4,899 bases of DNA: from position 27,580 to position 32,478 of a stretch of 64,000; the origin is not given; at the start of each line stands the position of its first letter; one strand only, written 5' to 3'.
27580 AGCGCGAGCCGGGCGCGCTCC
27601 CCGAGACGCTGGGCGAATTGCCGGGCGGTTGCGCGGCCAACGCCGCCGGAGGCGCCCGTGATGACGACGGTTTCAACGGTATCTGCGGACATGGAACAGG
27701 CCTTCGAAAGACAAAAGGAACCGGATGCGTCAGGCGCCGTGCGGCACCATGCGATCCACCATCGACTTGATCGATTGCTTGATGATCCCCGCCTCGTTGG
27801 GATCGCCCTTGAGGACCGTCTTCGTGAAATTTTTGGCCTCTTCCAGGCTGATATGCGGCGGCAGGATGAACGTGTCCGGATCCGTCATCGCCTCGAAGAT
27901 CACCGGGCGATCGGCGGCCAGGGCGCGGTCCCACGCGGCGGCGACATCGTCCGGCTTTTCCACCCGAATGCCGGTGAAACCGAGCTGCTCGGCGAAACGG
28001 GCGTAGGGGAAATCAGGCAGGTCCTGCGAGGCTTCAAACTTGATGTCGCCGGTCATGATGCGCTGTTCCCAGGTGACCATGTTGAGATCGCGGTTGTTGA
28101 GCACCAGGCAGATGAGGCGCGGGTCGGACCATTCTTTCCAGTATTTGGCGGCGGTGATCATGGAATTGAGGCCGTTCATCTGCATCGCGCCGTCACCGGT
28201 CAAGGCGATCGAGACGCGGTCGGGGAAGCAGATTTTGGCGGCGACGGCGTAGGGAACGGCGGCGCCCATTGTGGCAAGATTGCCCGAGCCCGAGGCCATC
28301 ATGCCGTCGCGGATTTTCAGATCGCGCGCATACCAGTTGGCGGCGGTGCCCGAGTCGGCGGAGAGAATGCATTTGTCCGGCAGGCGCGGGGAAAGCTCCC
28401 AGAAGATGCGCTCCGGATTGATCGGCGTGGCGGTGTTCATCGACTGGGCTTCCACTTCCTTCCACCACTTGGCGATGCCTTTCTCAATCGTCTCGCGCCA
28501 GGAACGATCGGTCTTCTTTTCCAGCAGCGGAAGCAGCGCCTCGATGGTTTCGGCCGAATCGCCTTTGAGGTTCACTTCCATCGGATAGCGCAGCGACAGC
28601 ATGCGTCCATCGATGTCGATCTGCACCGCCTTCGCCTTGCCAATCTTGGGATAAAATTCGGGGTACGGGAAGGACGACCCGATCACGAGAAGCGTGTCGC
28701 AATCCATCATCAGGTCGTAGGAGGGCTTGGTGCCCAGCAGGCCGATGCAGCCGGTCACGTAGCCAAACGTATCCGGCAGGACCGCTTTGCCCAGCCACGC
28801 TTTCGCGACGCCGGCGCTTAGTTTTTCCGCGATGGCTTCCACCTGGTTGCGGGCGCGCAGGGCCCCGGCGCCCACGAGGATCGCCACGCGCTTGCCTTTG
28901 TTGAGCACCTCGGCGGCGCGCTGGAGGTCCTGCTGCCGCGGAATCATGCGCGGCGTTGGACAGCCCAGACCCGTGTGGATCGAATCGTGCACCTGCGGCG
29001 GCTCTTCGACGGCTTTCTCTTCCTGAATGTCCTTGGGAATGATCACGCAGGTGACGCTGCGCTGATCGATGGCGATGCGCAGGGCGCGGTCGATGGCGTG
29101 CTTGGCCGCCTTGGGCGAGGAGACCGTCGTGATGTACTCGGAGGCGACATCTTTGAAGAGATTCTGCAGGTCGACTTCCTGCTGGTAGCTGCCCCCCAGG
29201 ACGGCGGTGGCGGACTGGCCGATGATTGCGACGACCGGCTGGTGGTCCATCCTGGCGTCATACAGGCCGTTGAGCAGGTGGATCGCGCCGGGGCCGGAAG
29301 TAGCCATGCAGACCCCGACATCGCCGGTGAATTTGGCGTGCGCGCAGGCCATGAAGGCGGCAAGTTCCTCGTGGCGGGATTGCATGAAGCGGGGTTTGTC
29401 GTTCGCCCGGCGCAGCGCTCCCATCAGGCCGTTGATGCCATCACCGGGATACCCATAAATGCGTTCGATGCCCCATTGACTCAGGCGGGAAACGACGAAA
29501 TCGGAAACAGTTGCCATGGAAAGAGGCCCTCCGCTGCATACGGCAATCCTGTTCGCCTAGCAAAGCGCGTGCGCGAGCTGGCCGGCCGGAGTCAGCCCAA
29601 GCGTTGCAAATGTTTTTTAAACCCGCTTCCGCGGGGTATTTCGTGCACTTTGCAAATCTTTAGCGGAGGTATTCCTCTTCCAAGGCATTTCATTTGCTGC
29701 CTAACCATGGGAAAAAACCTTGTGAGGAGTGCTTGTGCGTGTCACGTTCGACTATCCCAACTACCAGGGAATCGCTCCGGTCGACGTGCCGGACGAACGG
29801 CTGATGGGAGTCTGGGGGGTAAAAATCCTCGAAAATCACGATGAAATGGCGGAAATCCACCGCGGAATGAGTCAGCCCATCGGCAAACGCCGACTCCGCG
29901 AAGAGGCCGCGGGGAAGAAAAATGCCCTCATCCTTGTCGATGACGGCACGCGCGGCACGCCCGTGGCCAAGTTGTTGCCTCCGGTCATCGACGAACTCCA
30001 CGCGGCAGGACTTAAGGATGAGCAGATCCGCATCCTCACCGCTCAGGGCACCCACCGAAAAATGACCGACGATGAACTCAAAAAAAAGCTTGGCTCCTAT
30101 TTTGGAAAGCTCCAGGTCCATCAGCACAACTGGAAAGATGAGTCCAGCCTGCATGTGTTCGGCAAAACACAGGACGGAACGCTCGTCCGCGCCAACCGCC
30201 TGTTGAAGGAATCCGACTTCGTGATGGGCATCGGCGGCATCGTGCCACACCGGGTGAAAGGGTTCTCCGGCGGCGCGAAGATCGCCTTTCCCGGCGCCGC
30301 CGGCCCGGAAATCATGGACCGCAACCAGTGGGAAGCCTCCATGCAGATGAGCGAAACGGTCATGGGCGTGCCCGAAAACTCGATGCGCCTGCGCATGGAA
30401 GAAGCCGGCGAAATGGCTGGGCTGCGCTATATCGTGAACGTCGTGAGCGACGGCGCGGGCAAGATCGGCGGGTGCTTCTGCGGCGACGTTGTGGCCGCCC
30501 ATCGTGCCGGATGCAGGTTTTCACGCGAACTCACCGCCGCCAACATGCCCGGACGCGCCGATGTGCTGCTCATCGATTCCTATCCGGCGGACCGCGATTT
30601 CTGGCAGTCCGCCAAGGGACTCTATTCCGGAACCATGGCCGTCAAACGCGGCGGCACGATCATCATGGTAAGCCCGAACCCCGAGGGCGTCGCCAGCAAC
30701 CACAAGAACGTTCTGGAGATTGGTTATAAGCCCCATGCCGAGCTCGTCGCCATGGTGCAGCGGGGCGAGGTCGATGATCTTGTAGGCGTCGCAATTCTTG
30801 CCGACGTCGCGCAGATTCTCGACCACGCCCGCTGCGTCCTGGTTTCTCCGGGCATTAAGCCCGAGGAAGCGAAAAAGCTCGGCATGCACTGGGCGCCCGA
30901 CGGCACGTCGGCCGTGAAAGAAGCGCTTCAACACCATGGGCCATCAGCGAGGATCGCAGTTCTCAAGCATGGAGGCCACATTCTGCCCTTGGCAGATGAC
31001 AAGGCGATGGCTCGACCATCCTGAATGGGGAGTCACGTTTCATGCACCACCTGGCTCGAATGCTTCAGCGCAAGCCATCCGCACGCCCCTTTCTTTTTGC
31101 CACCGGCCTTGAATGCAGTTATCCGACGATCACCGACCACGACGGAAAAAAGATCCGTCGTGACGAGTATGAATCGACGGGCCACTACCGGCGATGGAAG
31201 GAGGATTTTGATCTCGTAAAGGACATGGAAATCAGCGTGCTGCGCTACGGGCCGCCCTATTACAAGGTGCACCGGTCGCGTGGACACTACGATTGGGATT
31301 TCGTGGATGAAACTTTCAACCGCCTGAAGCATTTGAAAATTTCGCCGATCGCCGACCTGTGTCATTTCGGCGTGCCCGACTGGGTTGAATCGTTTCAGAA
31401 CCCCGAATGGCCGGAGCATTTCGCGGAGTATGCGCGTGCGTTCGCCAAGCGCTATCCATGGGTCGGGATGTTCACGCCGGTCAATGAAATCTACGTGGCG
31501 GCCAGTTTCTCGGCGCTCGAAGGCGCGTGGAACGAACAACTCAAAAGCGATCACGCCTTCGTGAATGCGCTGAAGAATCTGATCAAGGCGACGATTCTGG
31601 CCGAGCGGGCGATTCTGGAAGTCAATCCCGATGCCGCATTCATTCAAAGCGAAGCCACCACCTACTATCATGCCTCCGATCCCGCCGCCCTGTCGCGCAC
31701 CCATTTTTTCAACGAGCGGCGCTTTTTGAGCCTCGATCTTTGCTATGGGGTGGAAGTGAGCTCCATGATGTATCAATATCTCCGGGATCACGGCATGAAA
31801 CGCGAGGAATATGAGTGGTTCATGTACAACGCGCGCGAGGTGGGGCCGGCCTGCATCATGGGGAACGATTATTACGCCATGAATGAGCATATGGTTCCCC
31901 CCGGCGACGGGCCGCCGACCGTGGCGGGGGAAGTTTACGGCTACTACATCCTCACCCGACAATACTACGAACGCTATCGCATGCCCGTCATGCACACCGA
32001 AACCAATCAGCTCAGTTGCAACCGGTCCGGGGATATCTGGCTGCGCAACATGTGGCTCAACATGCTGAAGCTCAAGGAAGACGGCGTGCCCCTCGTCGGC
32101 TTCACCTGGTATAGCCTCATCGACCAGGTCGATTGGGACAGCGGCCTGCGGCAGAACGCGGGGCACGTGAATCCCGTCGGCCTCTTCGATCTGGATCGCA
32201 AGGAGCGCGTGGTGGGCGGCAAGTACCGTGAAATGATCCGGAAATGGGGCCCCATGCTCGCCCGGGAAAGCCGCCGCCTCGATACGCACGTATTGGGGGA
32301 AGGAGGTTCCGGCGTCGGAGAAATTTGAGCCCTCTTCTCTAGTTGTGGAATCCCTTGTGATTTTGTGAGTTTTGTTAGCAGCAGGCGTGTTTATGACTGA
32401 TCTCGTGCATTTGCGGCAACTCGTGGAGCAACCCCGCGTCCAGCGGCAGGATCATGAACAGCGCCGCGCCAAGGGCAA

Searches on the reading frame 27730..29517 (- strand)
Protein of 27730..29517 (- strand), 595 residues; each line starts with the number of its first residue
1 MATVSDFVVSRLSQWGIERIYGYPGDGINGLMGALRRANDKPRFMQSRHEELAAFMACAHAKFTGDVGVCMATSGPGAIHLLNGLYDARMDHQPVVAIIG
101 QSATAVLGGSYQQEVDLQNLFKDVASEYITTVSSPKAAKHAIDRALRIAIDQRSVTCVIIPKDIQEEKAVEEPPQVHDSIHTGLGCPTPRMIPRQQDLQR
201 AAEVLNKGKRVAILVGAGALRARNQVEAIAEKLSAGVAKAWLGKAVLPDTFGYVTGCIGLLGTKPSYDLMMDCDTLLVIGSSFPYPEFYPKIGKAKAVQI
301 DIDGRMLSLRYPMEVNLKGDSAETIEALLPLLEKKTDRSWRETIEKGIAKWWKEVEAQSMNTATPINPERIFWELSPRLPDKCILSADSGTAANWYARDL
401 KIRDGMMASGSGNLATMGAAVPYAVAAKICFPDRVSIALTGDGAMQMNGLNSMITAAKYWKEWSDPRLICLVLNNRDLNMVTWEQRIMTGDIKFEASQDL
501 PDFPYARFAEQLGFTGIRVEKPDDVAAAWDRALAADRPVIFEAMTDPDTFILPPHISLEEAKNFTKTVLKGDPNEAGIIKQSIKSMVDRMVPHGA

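Call 69: search_protein_families(library=pfam, proteins=[window:27730-29517:-], max_evalue=0.00001)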
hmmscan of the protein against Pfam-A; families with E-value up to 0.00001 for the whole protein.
window:27730-29517:- (595 aa): 4 families
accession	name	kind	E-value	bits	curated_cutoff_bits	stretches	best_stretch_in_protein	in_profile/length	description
PF02776.23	TPP_enzyme_N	-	4.4e-30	104.3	26.8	1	3-119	2-118/119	Thiamine pyrophosphate enzyme, N-terminal TPP binding domain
PF02775.26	TPP_enzyme_C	-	2.3e-27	96.1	21.9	1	388-542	1-150/151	Thiamine pyrophosphate enzyme, C-terminal TPP binding domain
PF00205.28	TPP_enzyme_M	-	1e-26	93.7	30.4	1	198-328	1-137/137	Thiamine pyrophosphate enzyme, central domain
PF01855.24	POR_N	-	6.6e-07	29.7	27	1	42-160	38-153/231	Pyruvate flavodoxin/ferredoxin oxidoreductase, thiamine diP-bdg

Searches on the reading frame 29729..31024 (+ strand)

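Call 69: search_protein_families(library=pfam, proteins=[window:29729-31024:+], max_evalue=0.00001)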
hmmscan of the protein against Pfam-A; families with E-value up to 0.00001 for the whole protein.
window:29729-31024:+ (431 aa): 2 families
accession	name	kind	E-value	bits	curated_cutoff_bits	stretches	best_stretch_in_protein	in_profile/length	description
PF09861.14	Lar_N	-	8.7e-46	156.1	23.3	1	17-199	7-191/204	Lactate racemase N-terminal domain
PF21113.2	LarA_C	-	1.9e-10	41.3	25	1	284-415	15-147/152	Lactate racemase C-terminal domain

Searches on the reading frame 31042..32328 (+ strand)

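Call 69: search_protein_families(library=pfam, proteins=[window:31042-32328:+], max_evalue=0.00001)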
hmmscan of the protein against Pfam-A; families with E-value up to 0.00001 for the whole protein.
window:31042-32328:+ (428 aa): 1 family
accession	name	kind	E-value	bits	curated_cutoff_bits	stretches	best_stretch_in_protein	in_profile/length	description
PF00232.24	Glyco_hydro_1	-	1.3e-13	50.6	22.6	1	46-225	54-246/453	Glycosyl hydrolase family 1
